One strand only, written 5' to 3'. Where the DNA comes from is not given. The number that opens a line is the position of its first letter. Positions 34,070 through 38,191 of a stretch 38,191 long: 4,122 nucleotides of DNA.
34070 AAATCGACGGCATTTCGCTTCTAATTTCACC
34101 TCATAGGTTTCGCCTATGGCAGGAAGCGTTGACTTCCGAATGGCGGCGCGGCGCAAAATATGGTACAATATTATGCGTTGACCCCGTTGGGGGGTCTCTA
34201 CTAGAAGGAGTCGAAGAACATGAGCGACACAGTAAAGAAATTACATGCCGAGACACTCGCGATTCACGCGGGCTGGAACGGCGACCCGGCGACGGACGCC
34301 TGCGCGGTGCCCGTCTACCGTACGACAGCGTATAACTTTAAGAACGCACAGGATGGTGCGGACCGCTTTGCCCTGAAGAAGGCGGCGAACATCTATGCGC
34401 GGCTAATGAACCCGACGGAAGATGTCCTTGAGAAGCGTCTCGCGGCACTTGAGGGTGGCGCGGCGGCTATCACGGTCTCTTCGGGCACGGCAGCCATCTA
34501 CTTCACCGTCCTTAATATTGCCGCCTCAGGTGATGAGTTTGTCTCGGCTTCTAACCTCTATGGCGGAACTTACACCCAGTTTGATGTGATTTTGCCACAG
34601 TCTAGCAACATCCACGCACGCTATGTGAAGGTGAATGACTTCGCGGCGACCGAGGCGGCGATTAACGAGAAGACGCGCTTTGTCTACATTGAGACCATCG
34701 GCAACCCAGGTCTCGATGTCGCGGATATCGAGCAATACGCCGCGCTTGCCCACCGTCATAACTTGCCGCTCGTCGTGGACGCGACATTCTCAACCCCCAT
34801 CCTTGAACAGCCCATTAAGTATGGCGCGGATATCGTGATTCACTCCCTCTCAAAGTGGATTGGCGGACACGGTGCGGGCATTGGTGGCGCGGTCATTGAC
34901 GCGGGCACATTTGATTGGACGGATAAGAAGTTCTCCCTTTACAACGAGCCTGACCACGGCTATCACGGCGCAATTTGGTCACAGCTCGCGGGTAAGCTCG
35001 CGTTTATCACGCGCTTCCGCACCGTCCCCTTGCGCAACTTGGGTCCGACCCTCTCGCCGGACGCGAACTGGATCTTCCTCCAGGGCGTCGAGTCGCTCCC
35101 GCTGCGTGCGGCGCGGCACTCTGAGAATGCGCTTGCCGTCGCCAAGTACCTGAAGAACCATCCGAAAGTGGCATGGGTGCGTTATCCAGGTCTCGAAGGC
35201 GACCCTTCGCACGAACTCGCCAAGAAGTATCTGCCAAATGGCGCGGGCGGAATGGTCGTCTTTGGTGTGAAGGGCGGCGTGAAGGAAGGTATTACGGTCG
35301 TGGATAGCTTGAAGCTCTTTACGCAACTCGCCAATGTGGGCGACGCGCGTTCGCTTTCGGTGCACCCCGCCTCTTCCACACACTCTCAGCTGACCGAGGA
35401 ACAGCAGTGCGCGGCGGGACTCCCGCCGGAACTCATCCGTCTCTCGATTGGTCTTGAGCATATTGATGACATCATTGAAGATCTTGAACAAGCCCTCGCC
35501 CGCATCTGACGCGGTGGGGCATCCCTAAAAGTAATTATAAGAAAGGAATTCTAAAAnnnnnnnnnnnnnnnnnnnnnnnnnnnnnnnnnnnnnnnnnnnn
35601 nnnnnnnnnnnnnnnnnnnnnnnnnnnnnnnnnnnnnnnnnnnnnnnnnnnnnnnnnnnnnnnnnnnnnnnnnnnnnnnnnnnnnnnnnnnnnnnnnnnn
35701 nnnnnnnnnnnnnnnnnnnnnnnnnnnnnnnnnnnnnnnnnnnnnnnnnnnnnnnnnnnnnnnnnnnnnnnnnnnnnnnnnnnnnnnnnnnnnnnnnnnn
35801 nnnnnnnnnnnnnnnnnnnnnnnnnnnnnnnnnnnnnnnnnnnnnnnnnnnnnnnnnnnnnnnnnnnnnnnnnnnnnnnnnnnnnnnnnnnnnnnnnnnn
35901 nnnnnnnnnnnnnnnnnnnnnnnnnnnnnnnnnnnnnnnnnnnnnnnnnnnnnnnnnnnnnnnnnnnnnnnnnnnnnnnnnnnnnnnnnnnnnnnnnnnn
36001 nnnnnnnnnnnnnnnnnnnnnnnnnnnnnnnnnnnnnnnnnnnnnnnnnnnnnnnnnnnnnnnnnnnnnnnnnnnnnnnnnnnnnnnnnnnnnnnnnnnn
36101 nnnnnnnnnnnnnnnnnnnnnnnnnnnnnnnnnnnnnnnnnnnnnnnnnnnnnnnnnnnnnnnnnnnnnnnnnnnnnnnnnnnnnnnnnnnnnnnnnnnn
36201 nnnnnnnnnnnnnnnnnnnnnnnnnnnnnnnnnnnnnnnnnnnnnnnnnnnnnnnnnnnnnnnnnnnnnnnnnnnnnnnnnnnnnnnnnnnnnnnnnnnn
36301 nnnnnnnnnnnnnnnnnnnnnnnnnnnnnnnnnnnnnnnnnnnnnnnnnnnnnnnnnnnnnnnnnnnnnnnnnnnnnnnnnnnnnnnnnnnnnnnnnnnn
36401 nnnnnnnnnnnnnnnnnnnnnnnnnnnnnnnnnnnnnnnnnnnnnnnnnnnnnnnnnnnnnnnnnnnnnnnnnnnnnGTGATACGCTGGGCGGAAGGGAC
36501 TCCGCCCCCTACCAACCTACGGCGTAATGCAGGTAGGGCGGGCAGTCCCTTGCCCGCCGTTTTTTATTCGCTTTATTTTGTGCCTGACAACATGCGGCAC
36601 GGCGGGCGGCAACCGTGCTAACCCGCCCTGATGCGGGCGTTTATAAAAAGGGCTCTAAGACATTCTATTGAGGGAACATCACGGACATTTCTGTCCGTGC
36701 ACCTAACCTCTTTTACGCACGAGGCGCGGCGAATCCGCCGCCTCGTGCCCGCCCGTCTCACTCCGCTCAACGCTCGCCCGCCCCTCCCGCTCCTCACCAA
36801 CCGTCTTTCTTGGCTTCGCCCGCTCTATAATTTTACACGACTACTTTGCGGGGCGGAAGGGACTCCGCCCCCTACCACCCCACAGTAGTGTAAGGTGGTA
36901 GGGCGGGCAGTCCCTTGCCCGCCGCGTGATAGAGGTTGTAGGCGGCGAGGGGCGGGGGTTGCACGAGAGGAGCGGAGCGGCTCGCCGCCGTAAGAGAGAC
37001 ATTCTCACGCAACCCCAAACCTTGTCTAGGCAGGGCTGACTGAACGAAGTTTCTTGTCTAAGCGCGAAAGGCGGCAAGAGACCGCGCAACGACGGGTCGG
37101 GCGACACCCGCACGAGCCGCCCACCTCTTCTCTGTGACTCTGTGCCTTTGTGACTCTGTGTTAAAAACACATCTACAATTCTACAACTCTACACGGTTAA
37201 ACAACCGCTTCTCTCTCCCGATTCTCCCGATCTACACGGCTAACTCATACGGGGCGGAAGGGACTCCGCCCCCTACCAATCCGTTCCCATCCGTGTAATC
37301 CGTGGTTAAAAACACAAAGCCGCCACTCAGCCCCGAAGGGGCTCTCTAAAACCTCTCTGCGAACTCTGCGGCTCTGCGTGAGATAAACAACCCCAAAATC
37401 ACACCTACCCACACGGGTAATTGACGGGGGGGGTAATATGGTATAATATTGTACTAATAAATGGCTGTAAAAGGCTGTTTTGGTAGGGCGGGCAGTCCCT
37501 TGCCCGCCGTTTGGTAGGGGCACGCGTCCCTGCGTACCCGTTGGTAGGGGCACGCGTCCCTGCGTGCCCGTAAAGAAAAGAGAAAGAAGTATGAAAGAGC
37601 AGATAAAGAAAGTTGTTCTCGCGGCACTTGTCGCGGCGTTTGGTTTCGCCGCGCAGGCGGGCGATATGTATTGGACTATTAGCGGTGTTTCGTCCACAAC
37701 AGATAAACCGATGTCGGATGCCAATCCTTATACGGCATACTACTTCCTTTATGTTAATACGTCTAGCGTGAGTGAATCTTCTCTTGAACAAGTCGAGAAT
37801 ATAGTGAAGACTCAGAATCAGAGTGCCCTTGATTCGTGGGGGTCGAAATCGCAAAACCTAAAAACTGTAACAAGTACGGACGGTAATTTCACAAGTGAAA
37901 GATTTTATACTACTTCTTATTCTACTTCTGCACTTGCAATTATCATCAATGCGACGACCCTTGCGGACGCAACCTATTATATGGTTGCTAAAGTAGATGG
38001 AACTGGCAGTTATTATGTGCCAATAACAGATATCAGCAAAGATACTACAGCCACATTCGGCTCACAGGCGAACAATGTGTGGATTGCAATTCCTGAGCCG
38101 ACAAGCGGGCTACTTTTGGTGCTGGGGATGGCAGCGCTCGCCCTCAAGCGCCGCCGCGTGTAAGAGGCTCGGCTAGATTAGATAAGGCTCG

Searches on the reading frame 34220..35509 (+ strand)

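Call 40: search_protein_families(library=pfam, proteins=[window:34220-35509:+], max_evalue=0.001)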
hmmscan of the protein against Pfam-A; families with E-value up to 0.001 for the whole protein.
window:34220-35509:+ (429 aa): 5 families
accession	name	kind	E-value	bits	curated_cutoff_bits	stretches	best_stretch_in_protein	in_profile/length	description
PF01053.26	Cys_Met_Meta_PP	-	7.2e-128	426.8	27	1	11-426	1-380/381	Cys/Met metabolism PLP-dependent enzyme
PF00155.27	Aminotran_1_2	-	2.1e-10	40.8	19.7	1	65-228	41-235/361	Aminotransferase class I and II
PF01041.23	DegT_DnrJ_EryC1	-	2.8e-09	37.1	19.8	1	63-189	22-147/360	DegT/DnrJ/EryC1/StrS aminotransferase family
PF00266.25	Aminotran_5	-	0.00013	21.6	21.5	1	140-221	128-210/371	Aminotransferase class-V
PF01212.27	Beta_elim_lyase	-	0.00048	20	27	1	65-224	32-208/288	Beta-eliminating lyase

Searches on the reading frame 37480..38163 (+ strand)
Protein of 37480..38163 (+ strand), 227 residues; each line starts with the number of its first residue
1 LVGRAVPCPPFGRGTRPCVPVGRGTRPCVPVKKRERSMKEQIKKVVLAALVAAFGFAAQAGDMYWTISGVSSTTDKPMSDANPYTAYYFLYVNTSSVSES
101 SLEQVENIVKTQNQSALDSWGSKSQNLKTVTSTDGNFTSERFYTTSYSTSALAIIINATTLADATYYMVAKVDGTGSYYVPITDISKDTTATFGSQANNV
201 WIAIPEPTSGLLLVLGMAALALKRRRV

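Call 40: search_protein_families(library=pfam, proteins=[window:37480-38163:+], max_evalue=0.001)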
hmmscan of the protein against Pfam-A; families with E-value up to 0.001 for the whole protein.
window:37480-38163:+ (227 aa): 1 family
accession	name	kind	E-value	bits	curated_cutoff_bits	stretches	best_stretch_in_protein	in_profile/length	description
PF07589.16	PEP-CTERM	-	0.00049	20.5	20.7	1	203-225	1-24/24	PEP-CTERM motif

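Call 98: search_protein_families(library=pfam, proteins=[window:37591-38160:+], max_evalue=1)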
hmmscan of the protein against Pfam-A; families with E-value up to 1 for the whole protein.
window:37591-38160:+ (190 aa): 2 families
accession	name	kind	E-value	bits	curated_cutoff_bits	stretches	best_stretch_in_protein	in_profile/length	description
PF07589.16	PEP-CTERM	-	0.00038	20.9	20.7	1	166-188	1-24/24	PEP-CTERM motif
PF23193.1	NOMO_3rd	-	0.097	13.2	27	1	52-110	21-80/120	NOMO third transthyretin-like domain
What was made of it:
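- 37591..38163 (+): Unlinked D-family paralogue (190 aa, PEP-CTERM) with its own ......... box at 37439. Pfam PEP-CTERM scores 20.9 against 20.7 (call 98).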
